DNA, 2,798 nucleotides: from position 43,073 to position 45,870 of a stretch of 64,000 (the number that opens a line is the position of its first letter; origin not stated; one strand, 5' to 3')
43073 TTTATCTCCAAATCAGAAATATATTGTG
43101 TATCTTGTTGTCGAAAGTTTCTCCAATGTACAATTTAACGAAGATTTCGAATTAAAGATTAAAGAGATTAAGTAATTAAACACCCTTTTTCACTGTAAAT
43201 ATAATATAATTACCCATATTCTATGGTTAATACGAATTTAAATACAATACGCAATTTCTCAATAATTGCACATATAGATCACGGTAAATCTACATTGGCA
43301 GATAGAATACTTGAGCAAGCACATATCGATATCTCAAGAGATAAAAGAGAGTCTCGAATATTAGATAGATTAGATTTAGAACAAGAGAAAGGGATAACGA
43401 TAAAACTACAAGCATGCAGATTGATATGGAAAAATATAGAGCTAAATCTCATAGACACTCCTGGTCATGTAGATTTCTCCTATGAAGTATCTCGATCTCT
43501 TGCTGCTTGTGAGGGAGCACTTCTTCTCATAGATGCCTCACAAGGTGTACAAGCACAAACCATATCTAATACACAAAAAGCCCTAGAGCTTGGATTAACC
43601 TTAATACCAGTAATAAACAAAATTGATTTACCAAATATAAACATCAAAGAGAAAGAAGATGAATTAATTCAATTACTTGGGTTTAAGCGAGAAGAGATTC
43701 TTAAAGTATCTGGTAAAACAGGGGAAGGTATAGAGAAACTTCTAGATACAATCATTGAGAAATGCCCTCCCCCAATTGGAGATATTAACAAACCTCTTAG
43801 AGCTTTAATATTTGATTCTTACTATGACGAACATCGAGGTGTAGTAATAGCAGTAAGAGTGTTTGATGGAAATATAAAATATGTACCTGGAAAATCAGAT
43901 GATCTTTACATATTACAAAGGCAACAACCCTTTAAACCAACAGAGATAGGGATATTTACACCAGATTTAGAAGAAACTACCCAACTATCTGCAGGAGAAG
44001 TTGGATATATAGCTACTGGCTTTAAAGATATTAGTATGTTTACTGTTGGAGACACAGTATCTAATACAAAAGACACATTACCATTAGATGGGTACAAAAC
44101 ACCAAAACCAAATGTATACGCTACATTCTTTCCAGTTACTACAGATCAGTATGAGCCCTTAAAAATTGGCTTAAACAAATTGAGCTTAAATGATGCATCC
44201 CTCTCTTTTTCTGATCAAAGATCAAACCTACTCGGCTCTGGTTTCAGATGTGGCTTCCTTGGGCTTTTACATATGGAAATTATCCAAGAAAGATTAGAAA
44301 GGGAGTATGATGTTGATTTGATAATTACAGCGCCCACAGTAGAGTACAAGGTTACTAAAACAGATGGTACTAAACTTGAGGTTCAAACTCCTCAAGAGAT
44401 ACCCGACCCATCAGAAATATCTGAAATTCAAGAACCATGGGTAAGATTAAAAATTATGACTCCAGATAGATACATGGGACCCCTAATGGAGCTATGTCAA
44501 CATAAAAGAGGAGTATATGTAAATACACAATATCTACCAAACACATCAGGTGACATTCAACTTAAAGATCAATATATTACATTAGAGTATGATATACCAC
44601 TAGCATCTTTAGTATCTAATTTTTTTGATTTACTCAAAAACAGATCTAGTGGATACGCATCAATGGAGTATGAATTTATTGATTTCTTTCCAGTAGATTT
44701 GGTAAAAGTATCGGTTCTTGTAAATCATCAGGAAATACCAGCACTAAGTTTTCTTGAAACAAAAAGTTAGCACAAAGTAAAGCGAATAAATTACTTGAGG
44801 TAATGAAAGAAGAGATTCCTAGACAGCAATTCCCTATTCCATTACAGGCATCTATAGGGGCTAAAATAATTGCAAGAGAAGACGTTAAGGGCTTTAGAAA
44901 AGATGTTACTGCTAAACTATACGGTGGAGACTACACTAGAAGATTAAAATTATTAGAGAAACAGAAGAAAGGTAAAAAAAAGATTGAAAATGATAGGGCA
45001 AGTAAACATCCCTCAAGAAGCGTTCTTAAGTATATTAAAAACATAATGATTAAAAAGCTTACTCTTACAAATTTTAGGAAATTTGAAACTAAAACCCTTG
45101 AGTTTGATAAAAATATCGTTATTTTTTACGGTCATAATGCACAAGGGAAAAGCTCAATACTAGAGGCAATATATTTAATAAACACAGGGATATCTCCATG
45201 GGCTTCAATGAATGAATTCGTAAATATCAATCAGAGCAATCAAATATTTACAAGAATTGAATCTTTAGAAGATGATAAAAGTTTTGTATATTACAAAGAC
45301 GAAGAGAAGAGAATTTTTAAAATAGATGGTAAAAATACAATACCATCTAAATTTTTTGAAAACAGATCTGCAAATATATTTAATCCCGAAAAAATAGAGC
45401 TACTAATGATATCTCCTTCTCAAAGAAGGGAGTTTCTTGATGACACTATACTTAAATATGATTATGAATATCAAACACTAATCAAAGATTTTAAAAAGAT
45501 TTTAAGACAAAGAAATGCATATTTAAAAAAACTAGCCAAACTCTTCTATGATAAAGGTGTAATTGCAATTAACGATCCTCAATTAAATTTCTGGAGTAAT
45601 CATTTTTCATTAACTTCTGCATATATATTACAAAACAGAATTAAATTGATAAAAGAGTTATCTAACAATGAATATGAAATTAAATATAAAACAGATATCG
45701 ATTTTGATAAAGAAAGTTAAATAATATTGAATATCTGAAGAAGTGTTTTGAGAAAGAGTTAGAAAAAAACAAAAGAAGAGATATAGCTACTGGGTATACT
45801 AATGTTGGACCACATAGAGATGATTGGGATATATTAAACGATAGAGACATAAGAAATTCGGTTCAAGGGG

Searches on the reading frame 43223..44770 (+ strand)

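Call 44: search_protein_families(library=pfam, max_evalue=0.001, proteins=[window:43223-44770:+])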
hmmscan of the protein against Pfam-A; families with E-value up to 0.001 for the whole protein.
window:43223-44770:+ (515 aa): 4 families
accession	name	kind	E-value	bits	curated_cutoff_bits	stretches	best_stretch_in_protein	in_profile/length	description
PF00009.33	GTP_EFTU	-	1.6e-54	184.8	26.5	1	8-182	2-187/188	Elongation factor Tu GTP binding domain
PF00679.30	EFG_C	-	2e-15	57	27.9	1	402-496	2-86/89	Elongation factor G C-terminus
PF01926.29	MMR_HSR1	-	5e-05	23.8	21.9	1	20-132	10-112/113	50S ribosome-binding GTPase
PF14492.12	EFG_III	-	0.00011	22.6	27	1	294-368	2-73/75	Elongation Factor G, domain III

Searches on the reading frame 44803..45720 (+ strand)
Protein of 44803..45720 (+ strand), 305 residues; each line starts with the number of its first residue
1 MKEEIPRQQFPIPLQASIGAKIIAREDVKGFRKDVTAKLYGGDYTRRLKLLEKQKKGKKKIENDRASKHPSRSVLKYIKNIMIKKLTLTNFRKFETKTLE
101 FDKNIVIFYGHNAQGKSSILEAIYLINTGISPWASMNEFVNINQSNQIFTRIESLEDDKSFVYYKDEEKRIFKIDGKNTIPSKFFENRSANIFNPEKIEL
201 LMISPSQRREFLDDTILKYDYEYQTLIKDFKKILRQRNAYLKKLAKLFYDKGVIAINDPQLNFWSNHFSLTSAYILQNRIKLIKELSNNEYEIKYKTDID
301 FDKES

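Call 44: search_protein_families(library=pfam, max_evalue=0.001, proteins=[window:44803-45720:+])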
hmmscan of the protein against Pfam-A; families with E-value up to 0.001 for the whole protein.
window:44803-45720:+ (305 aa): 6 families
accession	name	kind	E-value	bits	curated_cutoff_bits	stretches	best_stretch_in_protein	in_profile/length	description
PF06421.17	LepA_C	-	1.1e-25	90.3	29.7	1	1-63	29-91/107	GTP-binding protein LepA C-terminus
PF13175.12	AAA_15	-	8.7e-11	42.5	32.1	1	82-265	1-157/374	AAA ATPase domain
PF13476.12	AAA_23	-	3.9e-10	41.1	27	1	85-241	1-177/201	AAA domain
PF02463.25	SMC_N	-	1.2e-07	31.8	40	1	82-126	1-48/220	RecF/RecN/SMC N terminal domain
PF13514.12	AAA_27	-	2e-06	28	22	1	83-177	3-100/206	AAA domain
PF13555.12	AAA_29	-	6.6e-05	23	27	1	84-137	2-55/61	P-loop containing region of AAA domain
